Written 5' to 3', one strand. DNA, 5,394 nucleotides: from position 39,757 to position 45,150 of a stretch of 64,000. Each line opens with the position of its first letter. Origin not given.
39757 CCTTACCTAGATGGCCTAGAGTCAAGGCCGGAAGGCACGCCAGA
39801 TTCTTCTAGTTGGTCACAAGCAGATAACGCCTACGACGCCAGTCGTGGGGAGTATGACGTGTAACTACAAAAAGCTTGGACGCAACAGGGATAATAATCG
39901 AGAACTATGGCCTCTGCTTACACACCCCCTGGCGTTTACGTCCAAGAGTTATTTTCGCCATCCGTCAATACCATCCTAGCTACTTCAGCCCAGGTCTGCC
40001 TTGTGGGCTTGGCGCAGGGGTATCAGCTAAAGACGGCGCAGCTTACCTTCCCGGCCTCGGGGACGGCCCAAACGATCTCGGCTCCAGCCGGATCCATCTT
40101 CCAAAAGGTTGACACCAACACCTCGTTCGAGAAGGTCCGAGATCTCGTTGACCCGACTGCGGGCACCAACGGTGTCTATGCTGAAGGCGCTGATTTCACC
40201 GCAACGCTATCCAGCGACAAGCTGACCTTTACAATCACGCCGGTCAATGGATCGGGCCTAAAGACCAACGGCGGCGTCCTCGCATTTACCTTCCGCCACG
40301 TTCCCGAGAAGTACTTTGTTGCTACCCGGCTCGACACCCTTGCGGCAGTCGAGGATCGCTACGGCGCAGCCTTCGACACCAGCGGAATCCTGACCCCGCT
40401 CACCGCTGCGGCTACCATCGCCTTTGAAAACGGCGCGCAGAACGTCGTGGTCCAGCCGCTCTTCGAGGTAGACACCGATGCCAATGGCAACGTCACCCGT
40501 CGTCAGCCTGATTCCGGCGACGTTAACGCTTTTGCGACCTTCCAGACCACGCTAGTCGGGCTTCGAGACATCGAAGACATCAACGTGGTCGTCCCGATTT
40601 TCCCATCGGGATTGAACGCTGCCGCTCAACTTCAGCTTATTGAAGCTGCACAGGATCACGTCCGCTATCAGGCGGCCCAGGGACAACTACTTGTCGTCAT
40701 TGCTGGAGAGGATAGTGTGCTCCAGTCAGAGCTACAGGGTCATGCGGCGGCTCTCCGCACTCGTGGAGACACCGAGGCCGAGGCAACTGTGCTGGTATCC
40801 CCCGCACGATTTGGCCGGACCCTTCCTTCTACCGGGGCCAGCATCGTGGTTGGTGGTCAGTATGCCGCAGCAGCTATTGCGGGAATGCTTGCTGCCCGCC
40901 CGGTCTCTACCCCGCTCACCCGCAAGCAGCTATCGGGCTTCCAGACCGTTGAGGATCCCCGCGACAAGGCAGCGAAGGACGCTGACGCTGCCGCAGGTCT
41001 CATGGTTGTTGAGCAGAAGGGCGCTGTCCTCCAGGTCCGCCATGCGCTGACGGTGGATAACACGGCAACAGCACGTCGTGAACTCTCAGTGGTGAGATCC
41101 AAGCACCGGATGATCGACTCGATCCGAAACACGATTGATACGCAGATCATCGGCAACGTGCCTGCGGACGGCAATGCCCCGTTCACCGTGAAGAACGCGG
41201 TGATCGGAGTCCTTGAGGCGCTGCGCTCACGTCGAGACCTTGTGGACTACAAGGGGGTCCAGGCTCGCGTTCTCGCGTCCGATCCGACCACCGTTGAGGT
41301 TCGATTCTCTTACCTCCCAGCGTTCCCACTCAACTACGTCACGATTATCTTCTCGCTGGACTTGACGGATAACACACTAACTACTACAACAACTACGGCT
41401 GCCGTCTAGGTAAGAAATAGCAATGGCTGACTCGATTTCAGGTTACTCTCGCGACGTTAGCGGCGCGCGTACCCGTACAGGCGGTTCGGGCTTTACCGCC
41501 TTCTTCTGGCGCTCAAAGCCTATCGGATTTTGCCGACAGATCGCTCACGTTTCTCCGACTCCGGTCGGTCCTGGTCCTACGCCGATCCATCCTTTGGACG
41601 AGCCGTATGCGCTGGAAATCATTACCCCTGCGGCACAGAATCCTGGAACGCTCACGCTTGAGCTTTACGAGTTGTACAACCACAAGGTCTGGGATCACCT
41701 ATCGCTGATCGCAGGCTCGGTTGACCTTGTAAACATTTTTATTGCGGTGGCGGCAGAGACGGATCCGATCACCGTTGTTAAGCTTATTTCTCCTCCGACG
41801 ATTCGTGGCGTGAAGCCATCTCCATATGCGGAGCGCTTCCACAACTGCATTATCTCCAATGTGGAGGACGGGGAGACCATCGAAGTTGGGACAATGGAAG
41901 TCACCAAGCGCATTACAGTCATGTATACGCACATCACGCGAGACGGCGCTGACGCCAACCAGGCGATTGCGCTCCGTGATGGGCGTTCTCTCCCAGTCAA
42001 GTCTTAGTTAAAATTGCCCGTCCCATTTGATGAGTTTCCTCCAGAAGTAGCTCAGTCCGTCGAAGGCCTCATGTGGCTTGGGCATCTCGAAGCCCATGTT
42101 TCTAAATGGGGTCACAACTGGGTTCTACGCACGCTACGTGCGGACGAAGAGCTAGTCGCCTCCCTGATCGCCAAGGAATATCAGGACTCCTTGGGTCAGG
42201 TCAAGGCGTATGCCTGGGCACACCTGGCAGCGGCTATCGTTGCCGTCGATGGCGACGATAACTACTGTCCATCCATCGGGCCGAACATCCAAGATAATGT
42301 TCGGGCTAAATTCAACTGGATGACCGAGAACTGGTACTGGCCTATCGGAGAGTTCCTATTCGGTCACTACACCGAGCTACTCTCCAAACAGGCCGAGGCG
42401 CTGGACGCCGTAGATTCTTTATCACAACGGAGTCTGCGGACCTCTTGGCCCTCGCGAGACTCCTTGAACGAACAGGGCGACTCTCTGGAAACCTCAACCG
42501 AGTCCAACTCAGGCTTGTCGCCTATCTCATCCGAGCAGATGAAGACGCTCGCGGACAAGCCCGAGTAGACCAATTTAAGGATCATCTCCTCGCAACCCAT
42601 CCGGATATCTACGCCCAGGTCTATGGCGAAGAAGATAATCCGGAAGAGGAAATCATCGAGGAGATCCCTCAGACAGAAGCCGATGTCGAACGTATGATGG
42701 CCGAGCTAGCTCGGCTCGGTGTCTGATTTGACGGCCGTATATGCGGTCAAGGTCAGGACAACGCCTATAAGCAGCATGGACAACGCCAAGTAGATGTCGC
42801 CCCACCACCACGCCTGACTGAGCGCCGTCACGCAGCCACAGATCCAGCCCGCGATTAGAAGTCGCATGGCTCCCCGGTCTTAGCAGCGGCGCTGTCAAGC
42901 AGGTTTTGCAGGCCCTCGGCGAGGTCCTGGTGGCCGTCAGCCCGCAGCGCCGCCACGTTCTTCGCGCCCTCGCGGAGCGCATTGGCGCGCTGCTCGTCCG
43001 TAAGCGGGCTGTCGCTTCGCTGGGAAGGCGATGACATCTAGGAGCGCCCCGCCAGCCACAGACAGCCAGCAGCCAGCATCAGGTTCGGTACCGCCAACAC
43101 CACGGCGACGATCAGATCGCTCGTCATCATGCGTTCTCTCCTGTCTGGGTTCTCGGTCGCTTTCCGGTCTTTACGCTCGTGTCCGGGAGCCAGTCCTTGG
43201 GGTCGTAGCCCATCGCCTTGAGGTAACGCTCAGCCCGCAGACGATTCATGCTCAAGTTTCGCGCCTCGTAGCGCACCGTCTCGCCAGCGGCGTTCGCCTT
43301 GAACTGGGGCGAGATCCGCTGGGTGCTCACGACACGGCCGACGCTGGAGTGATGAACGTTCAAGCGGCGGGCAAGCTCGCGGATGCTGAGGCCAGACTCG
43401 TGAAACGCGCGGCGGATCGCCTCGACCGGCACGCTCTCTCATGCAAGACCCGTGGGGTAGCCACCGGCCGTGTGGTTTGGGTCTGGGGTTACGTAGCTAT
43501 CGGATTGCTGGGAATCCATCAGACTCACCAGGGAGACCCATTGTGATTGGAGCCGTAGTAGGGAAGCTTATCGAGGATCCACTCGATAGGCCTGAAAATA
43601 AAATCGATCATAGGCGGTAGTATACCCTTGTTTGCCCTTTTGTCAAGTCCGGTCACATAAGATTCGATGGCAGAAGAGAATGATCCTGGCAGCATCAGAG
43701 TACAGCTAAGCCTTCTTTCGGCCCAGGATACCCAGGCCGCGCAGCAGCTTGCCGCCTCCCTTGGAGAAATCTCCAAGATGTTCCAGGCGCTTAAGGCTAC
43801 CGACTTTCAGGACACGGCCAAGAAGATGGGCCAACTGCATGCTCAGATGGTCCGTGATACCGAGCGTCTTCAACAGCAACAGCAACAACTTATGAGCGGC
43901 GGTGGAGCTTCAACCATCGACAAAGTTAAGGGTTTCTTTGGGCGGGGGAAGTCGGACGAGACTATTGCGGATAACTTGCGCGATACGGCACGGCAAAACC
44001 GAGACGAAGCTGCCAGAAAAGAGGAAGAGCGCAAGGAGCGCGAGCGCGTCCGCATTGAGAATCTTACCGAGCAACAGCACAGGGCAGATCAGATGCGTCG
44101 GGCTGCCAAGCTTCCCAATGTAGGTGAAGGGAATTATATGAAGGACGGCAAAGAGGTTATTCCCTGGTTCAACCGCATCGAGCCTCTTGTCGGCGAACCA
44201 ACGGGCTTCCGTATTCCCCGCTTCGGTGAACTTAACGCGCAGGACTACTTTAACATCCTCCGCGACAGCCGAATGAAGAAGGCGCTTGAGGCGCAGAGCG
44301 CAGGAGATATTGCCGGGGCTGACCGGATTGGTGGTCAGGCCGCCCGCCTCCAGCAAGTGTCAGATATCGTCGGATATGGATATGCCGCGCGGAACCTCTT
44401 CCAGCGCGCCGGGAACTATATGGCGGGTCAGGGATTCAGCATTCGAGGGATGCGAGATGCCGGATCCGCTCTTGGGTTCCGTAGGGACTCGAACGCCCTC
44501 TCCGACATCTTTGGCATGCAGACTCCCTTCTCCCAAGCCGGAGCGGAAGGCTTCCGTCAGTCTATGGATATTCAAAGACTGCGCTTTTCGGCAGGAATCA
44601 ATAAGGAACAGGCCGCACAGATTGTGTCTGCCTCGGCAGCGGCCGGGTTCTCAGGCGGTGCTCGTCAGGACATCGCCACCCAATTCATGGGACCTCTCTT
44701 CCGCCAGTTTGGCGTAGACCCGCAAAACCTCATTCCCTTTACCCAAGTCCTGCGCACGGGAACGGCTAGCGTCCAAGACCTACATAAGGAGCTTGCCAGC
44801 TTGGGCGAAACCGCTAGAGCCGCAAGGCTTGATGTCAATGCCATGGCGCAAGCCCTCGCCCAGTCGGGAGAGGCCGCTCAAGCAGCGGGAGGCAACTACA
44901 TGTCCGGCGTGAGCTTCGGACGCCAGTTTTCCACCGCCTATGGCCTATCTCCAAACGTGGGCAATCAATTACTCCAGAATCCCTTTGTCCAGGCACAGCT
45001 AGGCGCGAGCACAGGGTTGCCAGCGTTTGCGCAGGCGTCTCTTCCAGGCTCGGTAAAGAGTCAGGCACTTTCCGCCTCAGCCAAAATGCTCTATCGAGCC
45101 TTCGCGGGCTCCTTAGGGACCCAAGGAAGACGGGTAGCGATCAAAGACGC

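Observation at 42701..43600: Antisense four-gene cassette (HTH regulator plus three coupled micro-proteins) inserted between the tail chaperone and tape-measure genes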

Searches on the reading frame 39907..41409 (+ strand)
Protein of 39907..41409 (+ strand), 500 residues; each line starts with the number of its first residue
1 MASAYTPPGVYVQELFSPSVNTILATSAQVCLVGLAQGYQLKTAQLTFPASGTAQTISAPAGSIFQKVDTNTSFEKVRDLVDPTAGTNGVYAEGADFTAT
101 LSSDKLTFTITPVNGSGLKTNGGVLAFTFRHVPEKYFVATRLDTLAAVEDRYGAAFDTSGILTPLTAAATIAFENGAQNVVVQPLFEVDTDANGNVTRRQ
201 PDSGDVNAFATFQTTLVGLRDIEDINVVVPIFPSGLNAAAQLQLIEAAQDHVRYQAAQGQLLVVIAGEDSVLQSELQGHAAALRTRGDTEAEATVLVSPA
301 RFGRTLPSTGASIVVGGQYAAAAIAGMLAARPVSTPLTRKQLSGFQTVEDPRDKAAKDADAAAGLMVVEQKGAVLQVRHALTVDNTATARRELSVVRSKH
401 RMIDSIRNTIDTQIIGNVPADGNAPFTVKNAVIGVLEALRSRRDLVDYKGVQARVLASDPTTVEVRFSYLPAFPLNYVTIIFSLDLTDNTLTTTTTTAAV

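Call 6: search_protein_families(library=pfam, proteins=[window:39907-41409:+], max_evalue=0.1)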
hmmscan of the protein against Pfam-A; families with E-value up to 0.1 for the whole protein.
window:39907-41409:+ (500 aa): 1 family
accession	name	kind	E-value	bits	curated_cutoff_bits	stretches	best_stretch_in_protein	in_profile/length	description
PF17482.7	Phage_sheath_1C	-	0.0004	20.8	26.9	1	391-480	7-99/104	Phage tail sheath C-terminal domain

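Call 9: search_dna_similar(query=window:39907-41409:+, collection=phages, mode=protein, max_rows=25)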
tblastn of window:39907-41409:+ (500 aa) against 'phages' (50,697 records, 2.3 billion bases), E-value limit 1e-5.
Records with a match: 228; places in all: 228; records where one place covers at least 80% of the query: 224.
Best place of each record, by identity: <60% 228.
By first word of the organism name: Mycobacterium 210; Gordonia 9; Rhodococcus 4; Bacillus 2; Mycolicibacterium 1; Eggerthella 1; Bixzunavirus 1.
By host as written in the record: Mycobacterium smegmatis mc2 155 160; Mycobacterium smegmatis mc#155 26; Mycobacterium sp. 7; Gordonia terrae 3612 6; - 5; Mycobacterium smegmatis mc2155 4; Gordonia terrae CAG3 3; Mycobacterium smegmatius mc2 155 3; and 9 more.
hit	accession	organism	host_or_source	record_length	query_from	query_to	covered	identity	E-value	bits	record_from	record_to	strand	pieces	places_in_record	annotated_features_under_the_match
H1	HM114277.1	Rhodococcus phage E3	Rhodococcus equi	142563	5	483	96%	29.9%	1e-29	129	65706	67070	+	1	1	gp111: putative phage tail sheath protein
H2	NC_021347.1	Rhodococcus phage E3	Rhodococcus equi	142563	5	483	96%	29.9%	1e-29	129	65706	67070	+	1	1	gp111: tail sheath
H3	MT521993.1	Gordonia phage RedWattleHog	Gordonia terrae 3612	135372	3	483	96%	29.8%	3e-32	137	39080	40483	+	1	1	38: tail sheath protein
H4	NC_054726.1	Gordonia phage Stormageddon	Gordonia terrae CAG3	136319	3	483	96%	29.8%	3e-32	137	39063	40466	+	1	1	35: tail sheath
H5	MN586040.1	Gordonia phage Stormageddon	Gordonia terrae CAG3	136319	3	483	96%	29.8%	3e-32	137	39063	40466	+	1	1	35: tail sheath protein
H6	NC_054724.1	Rhodococcus phage Finch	Rhodococcus erythropolis RIA 643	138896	3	483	96%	29.1%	3e-28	125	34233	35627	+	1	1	42: tail sheath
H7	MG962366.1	Rhodococcus phage Finch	Rhodococcus erythropolis RIA 643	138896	3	483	96%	29.1%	3e-28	125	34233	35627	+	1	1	42: tail sheath protein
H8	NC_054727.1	Mycobacterium phage Phrappuccino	Mycobacterium smegmatis mc#155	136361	1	482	96%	28.6%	2e-27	122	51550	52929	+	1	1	73: tail sheath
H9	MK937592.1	Mycobacterium phage Phrappuccino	Mycobacterium smegmatis mc#155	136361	1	482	96%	28.6%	2e-27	122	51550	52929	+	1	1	73: tail sheath protein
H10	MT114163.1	Mycobacterium phage Settecandela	Mycobacterium smegmatis mc#155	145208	1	482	96%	28.6%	2e-27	122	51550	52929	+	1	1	73: tail sheath protein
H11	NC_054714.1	Mycobacterium phage Phabba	Mycobacterium smegmatis mc2 155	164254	5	483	96%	27.7%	1e-29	129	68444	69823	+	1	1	tail sheath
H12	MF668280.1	Mycobacterium phage Phabba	Mycobacterium smegmatis mc2 155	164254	5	483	96%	27.7%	1e-29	129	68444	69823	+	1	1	tail sheath protein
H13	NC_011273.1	Mycobacterium phage Myrna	Mycobacterium smegmatis str. MC2 155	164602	5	483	96%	27.5%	5e-28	124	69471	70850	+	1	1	122: tail sheath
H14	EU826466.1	Mycobacterium phage Myrna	Mycobacterium sp.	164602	5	483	96%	27.5%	5e-28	124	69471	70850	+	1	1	122: tail sheath protein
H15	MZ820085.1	Mycobacterium phage ScoobyDoobyDoo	Mycobacterium smegmatis mc2 155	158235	5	483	96%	26.5%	3e-26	119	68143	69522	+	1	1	118: tail sheath protein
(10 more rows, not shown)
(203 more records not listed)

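Call 22: find_related_loci(query=window:39907-41409:+, collection=metagenome_contigs, flank=10000)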
Query window:39907-41409:+ (500 aa) in metagenome_contigs; peptide patterns used: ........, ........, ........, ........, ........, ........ (x = any residue, [..] = any of these).
332 stretches matched a pattern, but none encodes a relative of the query by tblastn (E <= 1e-3).

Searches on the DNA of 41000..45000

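Call 25: search_rna_families(source=window, start=41000, end=45000, threshold=evalue, max_evalue=1)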
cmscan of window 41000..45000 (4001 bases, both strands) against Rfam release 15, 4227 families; matches with E-value up to 1: 0.
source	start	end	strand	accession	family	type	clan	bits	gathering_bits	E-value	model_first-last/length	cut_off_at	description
